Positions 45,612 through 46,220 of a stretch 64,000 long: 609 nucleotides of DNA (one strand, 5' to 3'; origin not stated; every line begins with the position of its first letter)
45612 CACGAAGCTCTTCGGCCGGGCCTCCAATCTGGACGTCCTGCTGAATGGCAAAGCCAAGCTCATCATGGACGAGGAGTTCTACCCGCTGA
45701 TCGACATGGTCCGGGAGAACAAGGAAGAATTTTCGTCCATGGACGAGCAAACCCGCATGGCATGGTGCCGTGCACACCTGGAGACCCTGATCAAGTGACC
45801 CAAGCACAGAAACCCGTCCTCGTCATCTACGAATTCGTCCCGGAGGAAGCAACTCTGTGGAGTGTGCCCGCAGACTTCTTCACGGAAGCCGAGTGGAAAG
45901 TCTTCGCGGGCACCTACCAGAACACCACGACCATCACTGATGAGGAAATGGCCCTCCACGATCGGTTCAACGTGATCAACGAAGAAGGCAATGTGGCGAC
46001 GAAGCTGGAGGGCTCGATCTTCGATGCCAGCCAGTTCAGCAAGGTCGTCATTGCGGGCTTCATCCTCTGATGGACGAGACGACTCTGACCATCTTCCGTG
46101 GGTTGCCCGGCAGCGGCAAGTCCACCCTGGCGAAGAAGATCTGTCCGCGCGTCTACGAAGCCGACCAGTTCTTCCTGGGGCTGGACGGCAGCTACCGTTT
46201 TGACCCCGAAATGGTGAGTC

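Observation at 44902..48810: Split RNA end-healing and sealing cluster: RNA ligase, PNK kinase domain, HD hydrolase and calcineurin-like phosphoesterase as separate genes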

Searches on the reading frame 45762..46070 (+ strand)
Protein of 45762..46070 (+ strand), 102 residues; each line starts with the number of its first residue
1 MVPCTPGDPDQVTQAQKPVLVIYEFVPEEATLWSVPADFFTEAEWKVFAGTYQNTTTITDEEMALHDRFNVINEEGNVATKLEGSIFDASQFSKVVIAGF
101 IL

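Call 3: search_protein_families(library=pfam, proteins=[window:45762-46070:+], max_evalue=0.1)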
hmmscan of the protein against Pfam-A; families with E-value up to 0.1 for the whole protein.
window:45762-46070:+ (102 aa): 0 families

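Call 4: search_protein_families(library=phrogs, proteins=[window:45762-46070:+], max_evalue=0.01)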
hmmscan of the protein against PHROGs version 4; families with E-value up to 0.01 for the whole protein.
window:45762-46070:+ (102 aa): 1 family
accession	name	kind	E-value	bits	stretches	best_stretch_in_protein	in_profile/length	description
phrog_4658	-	unknown function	3e-19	70.7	1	16-102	1-109/109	-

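Call 6: search_protein_families(library=ncbifam, proteins=[window:45762-46070:+], max_evalue=0.1)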
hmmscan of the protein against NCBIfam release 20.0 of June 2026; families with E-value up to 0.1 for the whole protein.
window:45762-46070:+ (102 aa): 0 families

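Call 47: search_dna_similar(query=window:45762-46070:+, collection=phages, mode=protein, max_rows=30, max_evalue=0.01)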
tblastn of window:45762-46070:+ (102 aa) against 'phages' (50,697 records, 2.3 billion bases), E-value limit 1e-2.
Records with a match: 2; places in all: 2; records where one place covers at least 80% of the query: 2.
Best place of each record, by identity: >=99% 2.
By first word of the organism name: Acidovorax 2.
By host as written in the record: Acidovorax citrulli 2.
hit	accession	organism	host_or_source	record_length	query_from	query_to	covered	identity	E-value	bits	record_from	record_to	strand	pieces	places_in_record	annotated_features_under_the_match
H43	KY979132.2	Acidovorax phage ACP17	Acidovorax citrulli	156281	1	102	100%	100.0%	9e-63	210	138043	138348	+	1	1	hypothetical protein | RNA ligase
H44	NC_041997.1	Acidovorax phage ACP17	Acidovorax citrulli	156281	1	102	100%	100.0%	9e-63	210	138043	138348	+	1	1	hypothetical protein | RNA ligase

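Call 88: search_protein_representatives(protein=window:45762-46070:+)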
Query: 102 residues. Proteins with E-value up to 0.001 (for the whole library): 7; up to 1e-10: 1; up to 1e-30: 1. The best 7 are listed.
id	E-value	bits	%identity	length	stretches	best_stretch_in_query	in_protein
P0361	2.3e-62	223.5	100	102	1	1-102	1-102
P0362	9.5e-08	48.3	45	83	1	16-102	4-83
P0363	3.3e-07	46.6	30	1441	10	39-74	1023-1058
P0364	1.3e-05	41.4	33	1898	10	32-61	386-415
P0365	6.3e-05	39.3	34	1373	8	23-74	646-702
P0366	3.7e-04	36.8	41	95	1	19-72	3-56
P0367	4.9e-04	36.4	29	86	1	19-102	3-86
